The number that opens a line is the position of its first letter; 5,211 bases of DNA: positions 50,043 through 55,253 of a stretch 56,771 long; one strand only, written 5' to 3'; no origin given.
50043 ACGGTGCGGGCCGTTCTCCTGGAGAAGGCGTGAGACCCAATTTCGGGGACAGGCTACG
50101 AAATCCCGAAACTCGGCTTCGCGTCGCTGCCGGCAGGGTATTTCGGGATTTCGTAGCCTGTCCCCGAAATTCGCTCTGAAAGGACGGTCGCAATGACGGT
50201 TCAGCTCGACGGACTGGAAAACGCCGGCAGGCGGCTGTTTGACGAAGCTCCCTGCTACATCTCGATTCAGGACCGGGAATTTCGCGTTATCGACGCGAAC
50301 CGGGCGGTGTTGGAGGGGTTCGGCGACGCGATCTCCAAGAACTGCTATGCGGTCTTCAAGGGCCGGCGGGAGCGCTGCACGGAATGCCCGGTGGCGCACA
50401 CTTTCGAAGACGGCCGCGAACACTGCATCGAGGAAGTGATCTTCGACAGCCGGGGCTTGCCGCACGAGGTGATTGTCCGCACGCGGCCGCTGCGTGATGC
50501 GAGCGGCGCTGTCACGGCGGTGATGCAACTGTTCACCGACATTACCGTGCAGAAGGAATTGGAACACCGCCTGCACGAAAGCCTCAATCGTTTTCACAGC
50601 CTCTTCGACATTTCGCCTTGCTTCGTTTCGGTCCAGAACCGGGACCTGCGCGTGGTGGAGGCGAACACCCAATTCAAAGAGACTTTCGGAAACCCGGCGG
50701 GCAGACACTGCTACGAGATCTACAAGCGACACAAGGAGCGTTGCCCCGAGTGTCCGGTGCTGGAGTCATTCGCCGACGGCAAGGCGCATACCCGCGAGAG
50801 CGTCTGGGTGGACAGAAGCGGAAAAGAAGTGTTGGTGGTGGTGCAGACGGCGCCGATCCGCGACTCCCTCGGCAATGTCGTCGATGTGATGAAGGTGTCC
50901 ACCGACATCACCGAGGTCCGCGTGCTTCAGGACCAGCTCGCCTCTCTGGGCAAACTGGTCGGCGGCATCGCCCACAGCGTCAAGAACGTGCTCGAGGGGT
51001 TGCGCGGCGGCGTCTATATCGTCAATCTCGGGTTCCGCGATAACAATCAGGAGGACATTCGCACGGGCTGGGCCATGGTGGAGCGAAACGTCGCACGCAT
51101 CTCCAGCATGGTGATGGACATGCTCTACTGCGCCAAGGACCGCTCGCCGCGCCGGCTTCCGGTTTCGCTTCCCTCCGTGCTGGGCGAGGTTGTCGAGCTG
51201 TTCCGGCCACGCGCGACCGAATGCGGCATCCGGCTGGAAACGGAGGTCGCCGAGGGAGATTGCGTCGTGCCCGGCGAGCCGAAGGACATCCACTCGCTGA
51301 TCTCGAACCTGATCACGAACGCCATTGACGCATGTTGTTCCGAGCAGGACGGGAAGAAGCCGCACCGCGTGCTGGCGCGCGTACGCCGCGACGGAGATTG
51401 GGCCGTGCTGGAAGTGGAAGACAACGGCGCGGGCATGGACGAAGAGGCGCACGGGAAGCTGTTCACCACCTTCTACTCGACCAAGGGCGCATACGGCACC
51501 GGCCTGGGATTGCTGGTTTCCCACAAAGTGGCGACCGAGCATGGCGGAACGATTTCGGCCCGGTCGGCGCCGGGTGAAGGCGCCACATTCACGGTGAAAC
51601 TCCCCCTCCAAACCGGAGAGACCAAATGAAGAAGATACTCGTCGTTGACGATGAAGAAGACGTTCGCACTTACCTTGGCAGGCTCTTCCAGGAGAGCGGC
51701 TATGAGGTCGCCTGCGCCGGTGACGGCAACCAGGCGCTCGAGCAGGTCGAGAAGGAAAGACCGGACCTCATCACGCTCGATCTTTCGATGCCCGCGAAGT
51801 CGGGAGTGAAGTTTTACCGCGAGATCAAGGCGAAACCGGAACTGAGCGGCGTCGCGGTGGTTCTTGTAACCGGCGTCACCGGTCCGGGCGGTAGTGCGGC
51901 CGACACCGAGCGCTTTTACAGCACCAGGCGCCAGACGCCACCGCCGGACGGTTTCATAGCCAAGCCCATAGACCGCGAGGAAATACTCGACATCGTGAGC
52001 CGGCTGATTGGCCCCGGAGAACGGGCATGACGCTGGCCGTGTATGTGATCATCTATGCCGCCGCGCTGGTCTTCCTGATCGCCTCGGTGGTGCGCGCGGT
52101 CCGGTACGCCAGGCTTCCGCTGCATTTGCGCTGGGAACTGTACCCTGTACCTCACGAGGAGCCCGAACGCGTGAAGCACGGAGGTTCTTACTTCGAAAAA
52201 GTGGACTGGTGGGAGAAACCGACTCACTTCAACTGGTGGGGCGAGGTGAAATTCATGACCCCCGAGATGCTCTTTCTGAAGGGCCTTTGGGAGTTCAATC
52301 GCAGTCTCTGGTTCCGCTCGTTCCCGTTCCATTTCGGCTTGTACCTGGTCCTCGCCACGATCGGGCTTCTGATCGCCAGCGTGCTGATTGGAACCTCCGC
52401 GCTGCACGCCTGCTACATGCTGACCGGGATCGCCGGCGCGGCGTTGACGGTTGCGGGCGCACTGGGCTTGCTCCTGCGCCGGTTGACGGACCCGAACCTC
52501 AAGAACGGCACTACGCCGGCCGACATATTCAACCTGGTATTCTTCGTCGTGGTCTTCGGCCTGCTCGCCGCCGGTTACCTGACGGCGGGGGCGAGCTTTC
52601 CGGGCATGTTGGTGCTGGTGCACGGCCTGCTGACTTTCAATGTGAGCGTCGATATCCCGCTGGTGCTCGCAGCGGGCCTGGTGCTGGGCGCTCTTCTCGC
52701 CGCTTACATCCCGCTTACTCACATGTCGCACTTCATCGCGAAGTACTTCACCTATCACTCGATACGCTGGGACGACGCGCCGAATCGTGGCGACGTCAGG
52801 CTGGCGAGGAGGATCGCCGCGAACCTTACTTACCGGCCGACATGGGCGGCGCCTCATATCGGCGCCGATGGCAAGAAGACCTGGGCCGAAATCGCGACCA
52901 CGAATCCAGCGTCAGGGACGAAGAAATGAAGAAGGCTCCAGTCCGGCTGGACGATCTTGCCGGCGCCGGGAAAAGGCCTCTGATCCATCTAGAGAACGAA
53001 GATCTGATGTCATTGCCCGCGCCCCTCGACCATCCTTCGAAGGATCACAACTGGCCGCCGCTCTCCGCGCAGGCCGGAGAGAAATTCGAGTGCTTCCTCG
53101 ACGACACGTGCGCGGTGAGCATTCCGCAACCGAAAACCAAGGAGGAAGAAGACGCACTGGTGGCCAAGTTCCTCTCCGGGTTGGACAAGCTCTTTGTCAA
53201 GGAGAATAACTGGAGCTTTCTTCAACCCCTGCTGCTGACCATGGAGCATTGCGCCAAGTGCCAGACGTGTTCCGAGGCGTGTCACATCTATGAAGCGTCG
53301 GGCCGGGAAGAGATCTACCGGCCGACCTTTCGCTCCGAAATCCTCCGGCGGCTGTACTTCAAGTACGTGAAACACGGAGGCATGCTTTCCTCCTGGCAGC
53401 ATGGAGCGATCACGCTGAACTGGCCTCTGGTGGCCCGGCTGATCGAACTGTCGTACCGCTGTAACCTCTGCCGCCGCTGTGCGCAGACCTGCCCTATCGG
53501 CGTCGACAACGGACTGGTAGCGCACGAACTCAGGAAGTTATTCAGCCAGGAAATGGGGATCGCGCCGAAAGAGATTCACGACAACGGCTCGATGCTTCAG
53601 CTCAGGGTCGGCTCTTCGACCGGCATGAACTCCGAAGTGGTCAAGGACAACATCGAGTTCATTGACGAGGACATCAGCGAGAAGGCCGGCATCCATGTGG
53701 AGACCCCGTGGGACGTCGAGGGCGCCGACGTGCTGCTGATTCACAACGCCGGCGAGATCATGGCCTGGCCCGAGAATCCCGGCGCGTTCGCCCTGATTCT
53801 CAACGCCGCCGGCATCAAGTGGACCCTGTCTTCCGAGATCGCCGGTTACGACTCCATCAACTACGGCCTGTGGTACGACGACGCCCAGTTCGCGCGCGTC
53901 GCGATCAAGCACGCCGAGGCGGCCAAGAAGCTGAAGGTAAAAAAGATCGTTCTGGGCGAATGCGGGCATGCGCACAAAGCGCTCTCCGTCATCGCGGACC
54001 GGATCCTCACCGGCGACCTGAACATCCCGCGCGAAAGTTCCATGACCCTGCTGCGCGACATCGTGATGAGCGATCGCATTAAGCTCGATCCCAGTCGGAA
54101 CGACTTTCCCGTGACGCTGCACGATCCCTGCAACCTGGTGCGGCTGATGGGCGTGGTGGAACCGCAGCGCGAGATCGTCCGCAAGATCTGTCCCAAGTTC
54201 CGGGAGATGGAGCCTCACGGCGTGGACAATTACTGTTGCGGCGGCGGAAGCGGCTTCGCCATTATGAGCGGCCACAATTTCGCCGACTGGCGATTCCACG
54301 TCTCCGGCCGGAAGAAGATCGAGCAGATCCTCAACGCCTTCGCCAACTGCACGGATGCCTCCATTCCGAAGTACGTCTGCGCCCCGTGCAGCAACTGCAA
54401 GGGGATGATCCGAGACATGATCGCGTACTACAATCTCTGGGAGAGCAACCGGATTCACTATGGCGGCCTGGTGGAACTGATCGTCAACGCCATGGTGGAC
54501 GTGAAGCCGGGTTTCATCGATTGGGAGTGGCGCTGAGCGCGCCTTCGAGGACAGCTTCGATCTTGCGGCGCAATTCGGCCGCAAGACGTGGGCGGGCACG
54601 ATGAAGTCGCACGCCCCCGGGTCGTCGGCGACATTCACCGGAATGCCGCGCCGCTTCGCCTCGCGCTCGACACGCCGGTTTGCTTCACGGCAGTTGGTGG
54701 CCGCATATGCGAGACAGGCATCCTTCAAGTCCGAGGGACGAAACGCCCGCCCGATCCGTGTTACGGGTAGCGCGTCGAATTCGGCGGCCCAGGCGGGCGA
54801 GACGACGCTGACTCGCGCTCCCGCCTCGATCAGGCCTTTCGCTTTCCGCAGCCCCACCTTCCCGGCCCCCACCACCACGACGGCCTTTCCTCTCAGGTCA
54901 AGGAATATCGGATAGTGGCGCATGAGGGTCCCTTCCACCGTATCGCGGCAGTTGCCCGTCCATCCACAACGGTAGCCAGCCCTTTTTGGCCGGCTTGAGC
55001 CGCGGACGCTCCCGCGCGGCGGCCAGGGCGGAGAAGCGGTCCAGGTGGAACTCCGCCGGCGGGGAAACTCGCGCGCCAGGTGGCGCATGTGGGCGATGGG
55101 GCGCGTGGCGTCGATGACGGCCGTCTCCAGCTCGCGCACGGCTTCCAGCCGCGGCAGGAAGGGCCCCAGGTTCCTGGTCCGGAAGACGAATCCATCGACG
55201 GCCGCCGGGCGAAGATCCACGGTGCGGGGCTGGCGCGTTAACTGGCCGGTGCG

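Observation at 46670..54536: Candidate undescribed system: phosphorelay embedded between two NarI-like/HdrD-like redox modules, headed by Rrf2 and a macro-domain protein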

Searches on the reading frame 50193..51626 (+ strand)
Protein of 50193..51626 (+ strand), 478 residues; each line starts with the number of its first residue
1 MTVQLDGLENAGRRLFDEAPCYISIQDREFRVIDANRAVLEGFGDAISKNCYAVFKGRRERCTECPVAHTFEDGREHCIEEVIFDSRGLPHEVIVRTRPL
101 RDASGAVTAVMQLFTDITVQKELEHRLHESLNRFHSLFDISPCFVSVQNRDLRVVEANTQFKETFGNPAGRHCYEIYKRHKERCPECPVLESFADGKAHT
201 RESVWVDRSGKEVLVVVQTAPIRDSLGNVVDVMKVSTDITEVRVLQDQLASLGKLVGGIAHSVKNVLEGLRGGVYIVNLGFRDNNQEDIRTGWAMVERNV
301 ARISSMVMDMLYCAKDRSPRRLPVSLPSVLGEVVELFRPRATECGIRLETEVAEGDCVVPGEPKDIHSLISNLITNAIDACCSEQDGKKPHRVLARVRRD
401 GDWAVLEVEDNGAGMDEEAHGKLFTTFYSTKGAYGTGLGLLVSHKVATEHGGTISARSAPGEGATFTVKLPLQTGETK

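Call 3: search_protein_families(library=pfam, proteins=[window:50193-51626:+], max_evalue=0.01)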
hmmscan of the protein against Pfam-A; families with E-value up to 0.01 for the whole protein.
window:50193-51626:+ (478 aa): 7 families
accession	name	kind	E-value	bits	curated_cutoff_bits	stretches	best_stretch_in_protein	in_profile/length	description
PF02518.31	HATPase_c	-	2.2e-26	92.9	26.4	1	362-473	2-110/111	Histidine kinase-, DNA gyrase B-, and HSP90-like ATPase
PF08448.16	PAS_4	-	1.5e-20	73.9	23.1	2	139-243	2-109/110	PAS fold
PF13426.13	PAS_9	-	4.1e-18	66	27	2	144-241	3-103/103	PAS domain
PF13188.13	PAS_8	-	2.1e-07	31.1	21.8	0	132-168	1-37/65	PAS domain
PF00989.32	PAS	-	8e-07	29.5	22.6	0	13-117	4-113/113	PAS fold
PF14501.12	HATPase_c_5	-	0.0002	21.7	22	1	363-458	3-90/102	GHKL domain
PF13581.12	HATPase_c_2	-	0.0088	16.5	27.4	0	370-449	36-111/127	Histidine kinase-like ATPase domain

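Call 4: search_protein_families(library=ncbifam, proteins=[window:50193-51626:+], max_evalue=0.01)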
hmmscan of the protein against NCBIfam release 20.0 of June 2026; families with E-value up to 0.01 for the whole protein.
window:50193-51626:+ (478 aa): 81 families (the best 25 are shown)
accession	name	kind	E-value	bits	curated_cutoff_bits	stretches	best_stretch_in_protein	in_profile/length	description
NF008468.0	PRK11360.1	equivalog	1.9e-53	181.8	646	2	153-476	289-612/616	two-component system sensor histidine kinase AtoS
NF010411.0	PRK13837.1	equivalog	1.2e-32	112.9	647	1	247-476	445-679/828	two-component system VirA-like sensor kinase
NF047497.1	HK_LIC_12097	equivalog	2.4e-32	112.1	500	2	153-472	35-366/367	LIC_12097 family sensor histidine kinase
NF052574.1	HisKinEspCMyxo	equivalog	6.6e-31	107.2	1200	1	150-472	306-637/785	serine histidine kinase EspC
NF052573.1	HisKinEspAMyxo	equivalog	1.3e-29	102.8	1400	1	100-473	226-612/755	serine histidine kinase EspA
NF007688.0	PRK10364.1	equivalog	1.3e-28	99.9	479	1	246-474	234-453/460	two-component system sensor histidine kinase ZraS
NF046044.1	PnpS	equivalog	9.5e-28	97.3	400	1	121-471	44-390/390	two-component system histidine kinase PnpS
NF041735.1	hist_kin_RppB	equivalog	9.4e-25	87.3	400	1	260-471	224-438/438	two-component system sensor histidine kinase RppB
TIGR02966.1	phoR_proteo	equivalog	2.8e-24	85.7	334.2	1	129-470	3-333/333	phosphate regulon sensor histidine kinase PhoR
TIGR02916.1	PEP_his_kin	equivalog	1.7e-23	83.1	300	1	246-471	469-679/679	XrtA/PEP-CTERM system histidine kinase PrsK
NF047466.1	hybrid_RR_LvrB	exception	3.6e-23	82.3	500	1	245-472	145-376/377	hybrid histidine kinase/response regulator LvrB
NF046020.1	HisKinCckABruc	equivalog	2.4e-22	78.7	1000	1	104-473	318-708/868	cell cycle histidine kinase CckA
NF040691.1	MtrAB_MtrB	equivalog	4.7e-22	78.7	450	1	297-476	315-496/507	MtrAB system histidine kinase MtrB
TIGR02938.1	nifL_nitrog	equivalog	5.2e-21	74.7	242.45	1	321-471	343-493/494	nitrogen fixation negative regulator NifL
NF041880.1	EPS_EpsF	equivalog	1.1e-20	73.6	900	1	124-471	134-492/492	response regulator EpsF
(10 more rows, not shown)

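Call 56: find_homologous_proteins(query=window:50193-51626:+, max_evalue=1e-20)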
Query window:50193-51626:+ (478 aa): 1349 proteins with E <= 1e-20 among 8000 candidates; the best 120 are listed.
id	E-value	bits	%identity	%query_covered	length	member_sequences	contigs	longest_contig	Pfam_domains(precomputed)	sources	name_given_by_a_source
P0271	0.0e+0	1055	96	100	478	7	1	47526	PF13426.14,PF13188.14,PF08448.17,PF02518.32,PF00989.32,PF14501.13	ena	-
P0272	2.2e-293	991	90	100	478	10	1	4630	PF13426.14,PF08448.17,PF02518.32,PF00989.32,PF14501.13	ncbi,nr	ncbi:MAG: ATP-binding protein [Acidobacteria bacterium]|nr:ATP-binding protein [Acidobacteriota bact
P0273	3.6e-292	987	89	100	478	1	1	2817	PF13426.14,PF13188.14,PF08448.17,PF02518.32,PF00989.32,PF14501.13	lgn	-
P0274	2.1e-258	876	80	97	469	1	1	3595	PF13426.14,PF13188.14,PF08448.17,PF02518.32,PF00989.32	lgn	-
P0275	1.6e-254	863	78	99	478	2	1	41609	PF13426.14,PF08448.17,PF02518.32,PF00989.32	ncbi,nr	ncbi:MAG: PAS domain-containing protein [Acidobacteria bacterium]|nr:PAS domain-containing protein [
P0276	1.6e-226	771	70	100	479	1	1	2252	PF13426.14,PF08448.17,PF02518.32,PF00989.32,PF14501.13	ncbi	-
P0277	9.5e-224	761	70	96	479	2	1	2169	PF13426.14,PF08448.17,PF02518.32,PF00989.32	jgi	jgi:signal transduction histidine kinase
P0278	5.9e-223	759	90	77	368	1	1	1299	PF13426.14,PF08448.17,PF02518.32,PF14501.13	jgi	-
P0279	5.0e-220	749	68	100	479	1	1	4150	PF13426.14,PF08448.17,PF02518.32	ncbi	-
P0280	9.5e-217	738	66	100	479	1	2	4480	PF13426.14,PF08448.17,PF02518.32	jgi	-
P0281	3.7e-215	733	67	99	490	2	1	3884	PF13426.14,PF08448.17,PF02518.32,PF00989.32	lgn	-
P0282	1.0e-211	722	66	99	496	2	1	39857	PF13426.14,PF08448.17,PF02518.32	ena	-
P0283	1.1e-211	722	66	99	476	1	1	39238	PF13426.14,PF08448.17,PF02518.32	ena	-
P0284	1.6e-211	721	64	98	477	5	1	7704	PF13426.14,PF08448.17,PF02518.32,PF00989.32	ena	-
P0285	2.6e-211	720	67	99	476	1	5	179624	PF13426.14,PF08448.17,PF02518.32,PF00989.32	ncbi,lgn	-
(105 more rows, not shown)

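Call 69: find_encoding_contigs(protein=P0271, flank=10000, max_places=2)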
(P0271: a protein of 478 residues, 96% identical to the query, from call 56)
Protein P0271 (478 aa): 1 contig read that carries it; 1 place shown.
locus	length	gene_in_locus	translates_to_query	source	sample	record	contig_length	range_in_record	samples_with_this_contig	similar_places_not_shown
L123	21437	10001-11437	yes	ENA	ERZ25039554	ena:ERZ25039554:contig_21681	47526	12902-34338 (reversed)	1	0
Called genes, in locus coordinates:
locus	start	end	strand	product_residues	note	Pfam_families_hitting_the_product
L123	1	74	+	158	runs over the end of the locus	PF25183:OMP_b-brl_4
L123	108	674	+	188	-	-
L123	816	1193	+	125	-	-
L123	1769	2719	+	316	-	PF13371:TPR_9 (faint), PF13428:TPR_14 (faint), PF13620:CarboxypepD_reg (weak), PF00515:TPR_1 (faint), PF07719:TPR_2 (faint), PF13432:TPR_16, PF14559:TPR_19 (weak), PF13432:TPR_16 (weak), +7 more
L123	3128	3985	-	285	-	PF01261:AP_endonuc_2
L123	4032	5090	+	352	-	-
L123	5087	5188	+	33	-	-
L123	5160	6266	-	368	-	PF19051:GFO_IDH_MocA_C2 (faint), PF22725:GFO_IDH_MocA_C3 (weak), PF02894:GFO_IDH_MocA_C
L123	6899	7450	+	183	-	PF01661:Macro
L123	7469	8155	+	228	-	-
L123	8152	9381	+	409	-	PF12838:Fer4_7 (faint), PF13187:Fer4_9 (faint), PF12797:Fer4_2 (faint), PF13237:Fer4_10 (faint), PF12800:Fer4_4 (faint), PF13183:Fer4_8, PF13534:Fer4_17 (weak)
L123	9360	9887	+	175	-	PF00072:Response_reg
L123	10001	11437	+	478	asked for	PF00989:PAS (faint), PF13188:PAS_8 (faint), PF08448:PAS_4, PF13426:PAS_9 (weak), PF08448:PAS_4, PF13426:PAS_9, PF02518:HATPase_c, PF14501:HATPase_c_5 (faint)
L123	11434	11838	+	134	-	PF00072:Response_reg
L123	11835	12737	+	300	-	PF02665:Nitrate_red_gam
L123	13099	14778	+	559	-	PF02754:CCG (weak)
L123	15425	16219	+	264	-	PF00884:Sulfatase, PF16347:SGSH_C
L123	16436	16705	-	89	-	-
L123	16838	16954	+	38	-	-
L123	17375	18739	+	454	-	PF00291:PALP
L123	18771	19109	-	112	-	-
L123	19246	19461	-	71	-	-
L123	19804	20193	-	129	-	PF00202:Aminotran_3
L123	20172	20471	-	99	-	PF00202:Aminotran_3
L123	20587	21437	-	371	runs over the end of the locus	PF01266:DAO (faint), PF01494:FAD_binding_3 (faint), PF05834:Lycopene_cycl (faint), PF07992:Pyr_redox_2 (weak)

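Call 86: search_protein_families(library=padloc, proteins=[window:50193-51626:+], max_evalue=0.001)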
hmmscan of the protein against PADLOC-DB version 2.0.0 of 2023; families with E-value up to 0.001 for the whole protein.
window:50193-51626:+ (478 aa): 0 families

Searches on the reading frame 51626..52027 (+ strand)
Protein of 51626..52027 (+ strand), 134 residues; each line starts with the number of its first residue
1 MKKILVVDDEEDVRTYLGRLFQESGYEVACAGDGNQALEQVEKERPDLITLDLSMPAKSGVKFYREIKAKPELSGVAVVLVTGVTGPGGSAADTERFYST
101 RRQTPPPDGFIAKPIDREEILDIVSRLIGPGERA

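Call 3: search_protein_families(library=pfam, proteins=[window:51626-52027:+], max_evalue=0.01)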
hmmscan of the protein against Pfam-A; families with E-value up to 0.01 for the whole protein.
window:51626-52027:+ (134 aa): 1 family
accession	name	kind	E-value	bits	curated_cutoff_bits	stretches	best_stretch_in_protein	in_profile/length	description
PF00072.30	Response_reg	-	1.6e-22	80.2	30.2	1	4-124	1-110/111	Response regulator receiver domain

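Call 4: search_protein_families(library=ncbifam, proteins=[window:51626-52027:+], max_evalue=0.01)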
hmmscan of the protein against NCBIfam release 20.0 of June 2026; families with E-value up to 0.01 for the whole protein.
window:51626-52027:+ (134 aa): 93 families (the best 25 are shown)
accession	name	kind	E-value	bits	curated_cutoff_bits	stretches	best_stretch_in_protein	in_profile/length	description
NF045717.1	DVU0259_DivK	exception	3.5e-29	101.3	160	1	2-128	3-116/117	DVU0259 family response regulator domain-containing protein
NF040534.1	resp_reg_YycF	equivalog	1.9e-16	60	340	1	2-74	1-73/231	response regulator YycF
TIGR02154.1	PhoB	equivalog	2.8e-16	59.5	296.2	1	2-83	3-84/226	phosphate regulon transcriptional regulator PhoB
NF045944.1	ResRegRpaBCyano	equivalog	6.2e-15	55.2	330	1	5-82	1-75/229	response regulator transcription factor RpaB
NF008469.0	PRK11361.1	equivalog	6.4e-15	54.8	714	1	2-84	5-85/461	acetoacetate metabolism transcriptional regulator AtoC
NF040689.1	MtrAB_MtrA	equivalog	1.8e-14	53.7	300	1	4-85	1-79/219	MtrAB system response regulator MtrA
NF007969.0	PRK10693.1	equivalog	3e-14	52.8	329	1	2-82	8-88/337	two-component system response regulator RssB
NF007135.0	PRK09581.1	equivalog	6e-14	51.7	474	1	2-87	3-88/457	PleD family two-component system response regulator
NF008034.0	PRK10766.1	equivalog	7.8e-14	51.7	275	1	2-85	3-83/231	two-component system response regulator TorR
NF051870.1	NAssimRespRegNtrX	equivalog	1.2e-13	50.8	600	1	1-126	1-117/452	nitrogen assimilation response regulator NtrX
NF046022.1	RespRegCpdRBruc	equivalog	2.4e-13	50.1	180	1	1-84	1-82/120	cell cycle two-component system response regulator CpdR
NF009206.0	PRK12555.1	subfamily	4.3e-13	48.9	342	1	3-85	2-83/340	chemotaxis-specific protein-glutamate methyltransferase CheB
NF053512.1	nitric_RR_NosR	exception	5.4e-13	48.7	400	1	4-70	1-67/422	response regulator c-di-GMP phosphodiesterase, NosR family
NF047465.1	hybrid_HK_LvrA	exception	9e-13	47.1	1200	1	2-83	468-548/819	hybrid histidine kinase/response regulator LvrA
NF001965.0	PRK00742.1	subfamily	1.1e-12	47.9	293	1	3-89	5-90/357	chemotaxis-specific protein-glutamate methyltransferase CheB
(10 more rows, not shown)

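Call 86: search_protein_families(library=padloc, proteins=[window:51626-52027:+], max_evalue=0.001)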
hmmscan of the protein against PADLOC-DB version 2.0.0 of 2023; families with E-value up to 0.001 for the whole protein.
window:51626-52027:+ (134 aa): 3 families
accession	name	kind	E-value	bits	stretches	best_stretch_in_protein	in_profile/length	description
PDLC00405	SduA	-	1e-07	29.8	1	2-61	7-66/323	DUF4263 domain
PDLC04725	PDC-M60B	-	6.1e-07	27.4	1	2-57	4-61/158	-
PDLC04055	PD-T4-6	-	5.4e-06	23.4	1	2-81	366-445/496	-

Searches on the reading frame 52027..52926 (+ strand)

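Call 3: search_protein_families(library=pfam, proteins=[window:52027-52926:+], max_evalue=0.01)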
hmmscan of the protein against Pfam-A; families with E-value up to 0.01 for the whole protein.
window:52027-52926:+ (300 aa): 1 family
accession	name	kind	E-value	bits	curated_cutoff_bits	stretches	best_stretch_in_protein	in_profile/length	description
PF02665.19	Nitrate_red_gam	-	8.4e-10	39.1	22.9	1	91-243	41-206/217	Nitrate reductase gamma subunit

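Call 4: search_protein_families(library=ncbifam, proteins=[window:52027-52926:+], max_evalue=0.01)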
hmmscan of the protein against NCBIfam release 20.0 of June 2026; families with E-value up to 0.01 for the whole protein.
window:52027-52926:+ (300 aa): 3 families
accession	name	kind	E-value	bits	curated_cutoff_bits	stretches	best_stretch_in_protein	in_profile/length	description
TIGR00351.1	narI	equivalog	4.5e-05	23.4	105.55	1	94-244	48-214/225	respiratory nitrate reductase subunit gamma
NF045716.1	sulf_resp_HmcE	equivalog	0.00012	21.7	275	0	195-259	156-220/226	sulfate respiration complex protein HmcE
NF038037.1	cytob_DsrM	equivalog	0.0041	16.3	300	1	89-236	111-267/320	sulfate reduction electron transfer complex DsrMKJOP subunit DsrM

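Call 86: search_protein_families(library=padloc, proteins=[window:52027-52926:+], max_evalue=0.001)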
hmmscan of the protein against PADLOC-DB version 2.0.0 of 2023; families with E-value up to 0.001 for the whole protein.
window:52027-52926:+ (300 aa): 0 families

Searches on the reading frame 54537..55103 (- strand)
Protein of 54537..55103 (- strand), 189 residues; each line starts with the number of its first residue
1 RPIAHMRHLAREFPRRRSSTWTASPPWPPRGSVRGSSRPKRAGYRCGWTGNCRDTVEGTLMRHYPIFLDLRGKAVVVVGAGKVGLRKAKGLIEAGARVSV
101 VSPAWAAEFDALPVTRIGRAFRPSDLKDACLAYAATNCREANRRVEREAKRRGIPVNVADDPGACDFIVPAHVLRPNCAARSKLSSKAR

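Call 8: search_protein_families(library=pfam, proteins=[window:54537-55103:-], max_evalue=0.001)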
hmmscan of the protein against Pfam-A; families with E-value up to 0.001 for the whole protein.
window:54537-55103:- (189 aa): 1 family
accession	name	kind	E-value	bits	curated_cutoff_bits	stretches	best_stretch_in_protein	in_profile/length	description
PF13241.12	NAD_binding_7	-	1.8e-31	109.2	22.1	1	66-171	1-104/104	Putative NAD(P)-binding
